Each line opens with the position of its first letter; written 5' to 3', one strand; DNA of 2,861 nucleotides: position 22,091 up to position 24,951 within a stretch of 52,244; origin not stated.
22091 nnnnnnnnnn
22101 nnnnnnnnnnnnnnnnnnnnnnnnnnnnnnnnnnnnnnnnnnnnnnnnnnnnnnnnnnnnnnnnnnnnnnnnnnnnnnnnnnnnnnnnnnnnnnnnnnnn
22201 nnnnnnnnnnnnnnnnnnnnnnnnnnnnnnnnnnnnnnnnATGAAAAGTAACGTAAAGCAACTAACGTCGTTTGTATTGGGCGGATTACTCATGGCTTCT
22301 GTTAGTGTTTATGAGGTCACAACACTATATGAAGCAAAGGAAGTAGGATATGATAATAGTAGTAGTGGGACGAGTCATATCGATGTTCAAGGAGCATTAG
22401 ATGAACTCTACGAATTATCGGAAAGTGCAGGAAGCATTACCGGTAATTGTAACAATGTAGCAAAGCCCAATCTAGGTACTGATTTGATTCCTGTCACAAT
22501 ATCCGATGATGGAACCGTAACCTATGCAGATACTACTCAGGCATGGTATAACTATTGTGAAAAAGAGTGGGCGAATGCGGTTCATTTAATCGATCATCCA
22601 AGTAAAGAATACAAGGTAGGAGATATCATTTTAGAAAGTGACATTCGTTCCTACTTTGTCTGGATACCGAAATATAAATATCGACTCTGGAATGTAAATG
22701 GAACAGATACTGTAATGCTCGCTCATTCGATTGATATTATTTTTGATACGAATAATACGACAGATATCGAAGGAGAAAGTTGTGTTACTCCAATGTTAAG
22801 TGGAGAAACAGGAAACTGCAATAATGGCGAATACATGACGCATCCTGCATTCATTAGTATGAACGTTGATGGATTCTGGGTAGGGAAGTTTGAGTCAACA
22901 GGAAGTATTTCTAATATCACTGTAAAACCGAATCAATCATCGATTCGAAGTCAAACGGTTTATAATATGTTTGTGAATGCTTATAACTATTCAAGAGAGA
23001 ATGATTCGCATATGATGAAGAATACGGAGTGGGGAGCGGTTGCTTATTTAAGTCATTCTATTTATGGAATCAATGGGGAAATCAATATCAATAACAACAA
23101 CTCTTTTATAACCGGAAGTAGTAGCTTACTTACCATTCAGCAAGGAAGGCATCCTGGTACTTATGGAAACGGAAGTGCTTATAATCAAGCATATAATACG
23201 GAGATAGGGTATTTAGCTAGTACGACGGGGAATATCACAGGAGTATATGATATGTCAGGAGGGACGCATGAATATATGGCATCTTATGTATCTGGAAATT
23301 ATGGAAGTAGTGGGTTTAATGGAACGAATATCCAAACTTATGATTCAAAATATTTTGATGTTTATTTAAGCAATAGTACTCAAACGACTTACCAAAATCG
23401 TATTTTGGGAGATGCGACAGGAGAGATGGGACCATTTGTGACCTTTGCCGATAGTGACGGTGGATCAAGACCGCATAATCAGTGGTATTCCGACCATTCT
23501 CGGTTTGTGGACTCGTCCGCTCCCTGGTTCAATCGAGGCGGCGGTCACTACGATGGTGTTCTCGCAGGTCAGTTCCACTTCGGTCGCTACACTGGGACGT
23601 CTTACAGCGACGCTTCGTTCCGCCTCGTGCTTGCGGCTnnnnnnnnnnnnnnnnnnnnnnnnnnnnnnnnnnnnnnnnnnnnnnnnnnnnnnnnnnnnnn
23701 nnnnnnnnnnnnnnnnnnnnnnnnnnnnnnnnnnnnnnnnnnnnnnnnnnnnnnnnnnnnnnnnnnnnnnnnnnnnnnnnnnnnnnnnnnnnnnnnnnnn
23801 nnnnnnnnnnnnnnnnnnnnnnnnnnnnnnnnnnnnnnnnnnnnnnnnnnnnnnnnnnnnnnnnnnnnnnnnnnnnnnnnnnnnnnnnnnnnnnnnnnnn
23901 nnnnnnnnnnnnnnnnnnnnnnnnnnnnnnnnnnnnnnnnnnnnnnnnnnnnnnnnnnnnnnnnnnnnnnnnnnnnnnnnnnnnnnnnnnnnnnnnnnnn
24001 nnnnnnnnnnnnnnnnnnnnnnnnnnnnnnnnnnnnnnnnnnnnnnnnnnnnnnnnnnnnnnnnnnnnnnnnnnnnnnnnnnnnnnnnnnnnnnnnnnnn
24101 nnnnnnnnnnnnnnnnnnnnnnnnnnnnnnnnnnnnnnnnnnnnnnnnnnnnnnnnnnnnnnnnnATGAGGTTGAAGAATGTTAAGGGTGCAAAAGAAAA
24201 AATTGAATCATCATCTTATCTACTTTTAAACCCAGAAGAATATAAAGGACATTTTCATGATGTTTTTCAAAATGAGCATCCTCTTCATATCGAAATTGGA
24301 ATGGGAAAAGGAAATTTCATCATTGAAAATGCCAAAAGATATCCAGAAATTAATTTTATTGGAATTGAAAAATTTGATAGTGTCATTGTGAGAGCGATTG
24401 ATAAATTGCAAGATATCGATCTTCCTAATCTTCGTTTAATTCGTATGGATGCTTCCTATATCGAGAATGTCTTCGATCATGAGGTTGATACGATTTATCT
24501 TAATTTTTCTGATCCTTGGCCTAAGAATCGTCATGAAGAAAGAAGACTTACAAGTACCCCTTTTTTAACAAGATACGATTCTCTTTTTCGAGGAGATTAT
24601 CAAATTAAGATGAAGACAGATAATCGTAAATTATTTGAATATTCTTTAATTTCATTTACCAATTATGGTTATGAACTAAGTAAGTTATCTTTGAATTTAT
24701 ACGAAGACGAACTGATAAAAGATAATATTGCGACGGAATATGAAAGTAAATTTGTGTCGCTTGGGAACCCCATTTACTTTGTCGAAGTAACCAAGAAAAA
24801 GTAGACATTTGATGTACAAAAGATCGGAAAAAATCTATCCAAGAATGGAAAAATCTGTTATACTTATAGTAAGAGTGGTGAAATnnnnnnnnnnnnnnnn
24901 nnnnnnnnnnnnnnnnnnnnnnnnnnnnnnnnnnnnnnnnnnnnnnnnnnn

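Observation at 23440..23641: GC-rich, adenine-poor, NNC-codon-rich 3' end of a secreted lectin/FGE-like gene resembles a DGR variable region, with no TR or RT in view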

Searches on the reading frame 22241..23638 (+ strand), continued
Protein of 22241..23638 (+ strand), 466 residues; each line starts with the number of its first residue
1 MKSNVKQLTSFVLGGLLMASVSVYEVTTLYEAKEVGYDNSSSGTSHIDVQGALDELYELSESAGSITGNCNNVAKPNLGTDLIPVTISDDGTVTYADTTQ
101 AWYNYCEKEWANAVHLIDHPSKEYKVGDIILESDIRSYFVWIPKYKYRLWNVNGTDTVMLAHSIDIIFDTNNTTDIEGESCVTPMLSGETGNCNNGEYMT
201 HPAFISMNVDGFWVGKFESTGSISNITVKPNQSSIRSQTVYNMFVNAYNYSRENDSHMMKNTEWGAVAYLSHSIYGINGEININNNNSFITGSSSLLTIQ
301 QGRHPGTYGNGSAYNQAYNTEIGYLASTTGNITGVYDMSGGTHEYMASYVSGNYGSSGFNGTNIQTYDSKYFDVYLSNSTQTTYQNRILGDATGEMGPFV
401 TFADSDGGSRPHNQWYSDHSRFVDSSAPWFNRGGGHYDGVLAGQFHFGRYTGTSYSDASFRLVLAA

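Call 81: search_protein_families(library=pfam, alignment_id=A5, max_evalue=0.01)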
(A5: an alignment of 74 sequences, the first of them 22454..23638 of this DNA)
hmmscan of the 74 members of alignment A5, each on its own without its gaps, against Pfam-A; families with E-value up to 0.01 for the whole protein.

A. member 1, window:22454-23638:+ (395 aa): 0 families

B. families by the number of members that match (of 74 scanned): 9 families
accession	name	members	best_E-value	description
PF07963.17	N_methyl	20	7.8e-09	Prokaryotic N-terminal methylation motif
PF03781.23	FGE-sulfatase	18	3.7e-05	Sulfatase-modifying factor enzyme 1-like domain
PF12389.13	Peptidase_M73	2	2.9e-07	Camelysin metallo-endopeptidase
PF16403.11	Bact_surface_Ig-like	1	1.8e-13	Bacterial surface protein, Ig-like domain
PF09479.16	Flg_new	1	5.6e-07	Listeria-Bacteroides repeat domain (List_Bact_rpt)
PF02368.24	Big_2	1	2e-05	Bacterial Ig-like domain (group 2)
PF07705.17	CARDB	1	0.0041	CARDB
PF23673.1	DUF7154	1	0.005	Domain of unknown function (DUF7154)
PF06280.18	fn3_5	1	0.0063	Fn3-like domain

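Call 82: predict_structure(alignment_id=A5)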
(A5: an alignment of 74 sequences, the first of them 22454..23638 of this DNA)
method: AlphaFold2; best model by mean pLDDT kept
length: 395 residues; sequences in the alignment: 74
mean_pLDDT: 97.0   pTM: 0.95
mean pLDDT of the five models: 97.0, 96.5, 96.5, 96.1, 95.0
residues with pLDDT >= 90: 386; 70-90: 5; 50-70: 4; < 50: 0
segments of 3 or more residues with pLDDT < 50: none
pLDDT, mean of each block of 10 residues (from residue 1): 94 98 98 98 98 98 99 98 76 98 98 97 98 98 99 98 98 99 98 99 98 98 95 95 98 98 98 98 98 98 98 97 94 95 95 98 97 98 98 98
secondary structure, 60 per line:
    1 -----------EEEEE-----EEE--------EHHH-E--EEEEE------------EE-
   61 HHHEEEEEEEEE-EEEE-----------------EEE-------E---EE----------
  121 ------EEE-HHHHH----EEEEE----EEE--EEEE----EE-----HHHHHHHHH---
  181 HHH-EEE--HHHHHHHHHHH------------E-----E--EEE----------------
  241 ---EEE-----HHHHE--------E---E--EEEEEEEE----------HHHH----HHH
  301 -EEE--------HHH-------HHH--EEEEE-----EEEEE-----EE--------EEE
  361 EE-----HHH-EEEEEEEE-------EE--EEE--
elements in order: E12-16 E22-24 E41-45 E64-72 E74-77 E95-97 E127-129 H131-135 E140-144 E149-151 E154-157 H169-177 E185-187 H190-200 E222-224 E244-246 H252-255 E272-279 H290-293 E302-304 E328-332 E338-342 E358-362 E372-379 E391-393

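Call 86: fold_search(model_id=the predicted structure, library=pdb)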
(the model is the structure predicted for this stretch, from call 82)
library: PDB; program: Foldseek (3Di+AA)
matches with E <= 10: 120; with E <= 0.001: 7
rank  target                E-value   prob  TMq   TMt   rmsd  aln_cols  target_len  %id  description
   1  5vf4_A                5.6e-09  1.00  0.39  0.40  10.5       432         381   13  Thermus aquaticus variable protein (TaqVP) from diversity-generating retroelements (DGR) (released 2017-05-24)
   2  5vf4_C                1.2e-08  1.00  0.34  0.35  11.5       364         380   15  Thermus aquaticus variable protein (TaqVP) from diversity-generating retroelements (DGR) (released 2017-05-24)
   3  5vf4_D                1.8e-08  1.00  0.41  0.43  10.7       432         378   14  Thermus aquaticus variable protein (TaqVP) from diversity-generating retroelements (DGR) (released 2017-05-24)
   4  1yu3                  8.3e-05  0.93  0.28  0.30  21.9       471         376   11  Major Tropism Determinant I1 Variant (released 2005-09-20)
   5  1yu0                  1.1e-04  0.92  0.28  0.29  21.6       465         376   13  Major Tropism Determinant P1 Variant (released 2005-09-20)
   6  1yu1                  1.4e-04  0.89  0.27  0.29  22.2       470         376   12  Major Tropism Determinant P3c Variant (released 2005-09-20)
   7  1yu2                  8.6e-04  0.80  0.29  0.30  21.4       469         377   12  Major Tropism Determinant M1 Variant (released 2005-09-20)
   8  2y3c                  6.2e-03  0.77  0.29  0.39  12.2       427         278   11  Treponema denticola variable protein 1 (released 2011-08-31)
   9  6muj_E                7.9e-03  0.60  0.28  0.36  10.9       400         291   10  Formylglycine generating enzyme bound to copper (released 2019-02-27)
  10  8vig                  3.9e-02  0.25  0.25  0.23  21.9       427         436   12  EgtB-IV from Geminocystis sp. isolate SKYG4, an ergothioneine-biosynthetic type IV sulfoxide synthase in complex with he (released 2024-08-07)
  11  5hha_A                5.7e-02  0.35  0.27  0.39  15.9       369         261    9  Structure of PvdO from Pseudomonas aeruginosa (released 2017-01-18)
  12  4x8b_A                2.3e-01  0.20  0.28  0.26  12.4       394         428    8  Ergothioneine-biosynthetic sulfoxide synthase EgtB, apo form (released 2015-01-28)
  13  5aoh_B                2.5e-01  0.33  0.28  0.40   8.2       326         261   12  Crystal Structure of CarF (released 2017-01-25)
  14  8vih_A                2.7e-01  0.09  0.23  0.21  20.2       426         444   11  EgtB-IV from Crocosphaera subtropica, an ergothioneine-biosynthetic type IV sulfoxide synthase in complex with hercyni (released 2024-08-07)
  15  8ras_C                4.6e-01  0.03  0.06  0.04  14.3        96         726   14  Plastid-encoded RNA polymerase transcription elongation complex (released 2024-03-06)
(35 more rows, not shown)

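Call 95: find_encoding_contigs(protein=P0117, flank=10000, max_places=2)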
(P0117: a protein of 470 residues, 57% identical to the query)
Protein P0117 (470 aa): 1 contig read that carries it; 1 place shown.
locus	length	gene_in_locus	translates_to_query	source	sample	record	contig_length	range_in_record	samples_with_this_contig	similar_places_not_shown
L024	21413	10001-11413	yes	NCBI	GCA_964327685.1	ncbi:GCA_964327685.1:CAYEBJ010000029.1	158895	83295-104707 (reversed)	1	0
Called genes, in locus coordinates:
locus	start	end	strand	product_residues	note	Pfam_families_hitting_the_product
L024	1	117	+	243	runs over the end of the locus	-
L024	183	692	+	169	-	-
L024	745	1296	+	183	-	PF02659:Mntp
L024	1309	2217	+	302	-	PF00990:GGDEF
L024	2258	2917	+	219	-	PF00072:Response_reg, PF00486:Trans_reg_C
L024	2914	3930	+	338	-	PF02518:HATPase_c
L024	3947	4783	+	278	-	PF00005:ABC_tran, PF13304:AAA_21 (faint)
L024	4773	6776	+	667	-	PF02687:FtsX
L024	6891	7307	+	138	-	-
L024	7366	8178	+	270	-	-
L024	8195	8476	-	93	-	PF12844:HTH_19 (weak), PF01381:HTH_3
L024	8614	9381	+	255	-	-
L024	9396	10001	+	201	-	-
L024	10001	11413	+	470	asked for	-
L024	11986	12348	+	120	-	PF01624:MutS_I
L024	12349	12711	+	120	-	PF22296:bAvd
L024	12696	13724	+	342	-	PF00078:RVT_1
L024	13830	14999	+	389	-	-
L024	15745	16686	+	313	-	PF06144:DNA_pol3_delta, PF21694:DNA_pol3_delta_C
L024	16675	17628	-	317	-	PF11858:DUF3378, PF01351:RNase_HII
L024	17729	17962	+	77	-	-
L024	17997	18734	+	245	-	PF02674:Colicin_V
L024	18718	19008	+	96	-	PF00085:Thioredoxin, PF13098:Thioredoxin_2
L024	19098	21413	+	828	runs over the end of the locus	PF00521:DNA_topoisoIV, PF03989:DNA_gyraseA_C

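Call 96: find_encoding_contigs(protein=P0137, flank=10000, max_places=2)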
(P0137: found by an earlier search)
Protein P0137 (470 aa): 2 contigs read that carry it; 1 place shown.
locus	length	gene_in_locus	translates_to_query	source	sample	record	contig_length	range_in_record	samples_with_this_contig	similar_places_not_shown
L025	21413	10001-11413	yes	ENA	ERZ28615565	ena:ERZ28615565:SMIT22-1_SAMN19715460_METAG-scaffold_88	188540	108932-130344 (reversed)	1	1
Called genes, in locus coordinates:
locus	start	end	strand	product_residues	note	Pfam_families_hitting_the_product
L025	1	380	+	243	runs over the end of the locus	-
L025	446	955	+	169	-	-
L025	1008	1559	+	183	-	PF02659:Mntp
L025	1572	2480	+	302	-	PF00990:GGDEF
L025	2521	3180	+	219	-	PF00072:Response_reg, PF00486:Trans_reg_C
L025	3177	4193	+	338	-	PF02518:HATPase_c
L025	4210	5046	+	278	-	PF00005:ABC_tran, PF13304:AAA_21 (faint)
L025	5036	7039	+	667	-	PF02687:FtsX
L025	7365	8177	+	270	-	-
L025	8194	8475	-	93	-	PF12844:HTH_19 (weak), PF01381:HTH_3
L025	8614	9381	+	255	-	-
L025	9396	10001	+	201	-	-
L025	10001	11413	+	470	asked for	-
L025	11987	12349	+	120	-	PF01624:MutS_I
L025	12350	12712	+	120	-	PF22296:bAvd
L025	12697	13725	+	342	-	PF00078:RVT_1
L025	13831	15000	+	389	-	-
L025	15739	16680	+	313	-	PF06144:DNA_pol3_delta, PF21694:DNA_pol3_delta_C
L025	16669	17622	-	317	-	PF11858:DUF3378, PF01351:RNase_HII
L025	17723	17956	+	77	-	-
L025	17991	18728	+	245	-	PF02674:Colicin_V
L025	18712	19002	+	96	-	PF00085:Thioredoxin, PF13098:Thioredoxin_2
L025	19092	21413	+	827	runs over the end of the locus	PF00521:DNA_topoisoIV, PF03989:DNA_gyraseA_C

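Call 98: find_encoding_contigs(protein=P0008, flank=10000, max_places=2)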
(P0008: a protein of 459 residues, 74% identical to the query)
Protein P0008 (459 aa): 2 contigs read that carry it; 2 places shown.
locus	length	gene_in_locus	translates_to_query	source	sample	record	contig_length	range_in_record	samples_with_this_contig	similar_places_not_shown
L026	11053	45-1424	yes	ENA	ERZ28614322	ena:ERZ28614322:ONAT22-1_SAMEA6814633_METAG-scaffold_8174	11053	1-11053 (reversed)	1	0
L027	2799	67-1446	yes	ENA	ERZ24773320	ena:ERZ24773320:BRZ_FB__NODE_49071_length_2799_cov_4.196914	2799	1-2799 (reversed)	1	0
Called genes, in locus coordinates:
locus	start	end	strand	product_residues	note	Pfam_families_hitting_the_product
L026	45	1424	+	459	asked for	-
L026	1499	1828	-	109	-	-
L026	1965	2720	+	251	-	PF06564:CBP_BcsQ (weak), PF10609:ParA, PF13614:AAA_31, PF01656:CbiA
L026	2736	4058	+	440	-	PF00437:T2SSE, PF27713:UCP018868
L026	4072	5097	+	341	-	PF00482:T2SSF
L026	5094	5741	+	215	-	PF00482:T2SSF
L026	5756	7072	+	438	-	PF01225:Mur_ligase, PF08245:Mur_ligase_M, PF02875:Mur_ligase_C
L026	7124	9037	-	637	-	PF17425:Arylsulfotran_N, PF05935:Arylsulfotrans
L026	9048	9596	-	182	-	PF01327:Pep_deformylase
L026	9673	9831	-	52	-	-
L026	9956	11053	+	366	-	?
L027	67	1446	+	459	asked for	-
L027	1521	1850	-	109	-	-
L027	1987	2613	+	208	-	PF06564:CBP_BcsQ (weak), PF10609:ParA, PF13614:AAA_31, PF01656:CbiA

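Call 99: find_encoding_contigs(protein=P0004, flank=10000, max_places=2)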
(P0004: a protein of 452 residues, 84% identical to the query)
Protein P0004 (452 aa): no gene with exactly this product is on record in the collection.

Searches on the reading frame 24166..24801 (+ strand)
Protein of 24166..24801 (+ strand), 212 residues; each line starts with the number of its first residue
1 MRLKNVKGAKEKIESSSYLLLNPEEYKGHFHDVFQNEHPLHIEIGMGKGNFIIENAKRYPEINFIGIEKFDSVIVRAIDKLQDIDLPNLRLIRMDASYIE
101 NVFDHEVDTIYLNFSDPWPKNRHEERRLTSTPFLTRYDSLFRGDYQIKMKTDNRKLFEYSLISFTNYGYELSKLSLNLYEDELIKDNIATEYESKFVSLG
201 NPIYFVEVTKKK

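Call 20: search_protein_families(library=pfam, proteins=[window:24166-24801:+], max_evalue=0.001)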
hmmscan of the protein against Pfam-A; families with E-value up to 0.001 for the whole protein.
window:24166-24801:+ (212 aa): 3 families
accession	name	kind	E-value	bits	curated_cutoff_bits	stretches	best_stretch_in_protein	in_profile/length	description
PF02390.23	Methyltransf_4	-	1.4e-38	132.5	24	1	38-205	2-172/173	Putative methyltransferase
PF24675.1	NpmA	-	0.00014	21.7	60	1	29-118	15-106/214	16S rRNA (adenine(1408)-N(1))-methyltransferase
PF13649.12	Methyltransf_25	-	0.00037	21.6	27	1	43-114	3-72/97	Methyltransferase domain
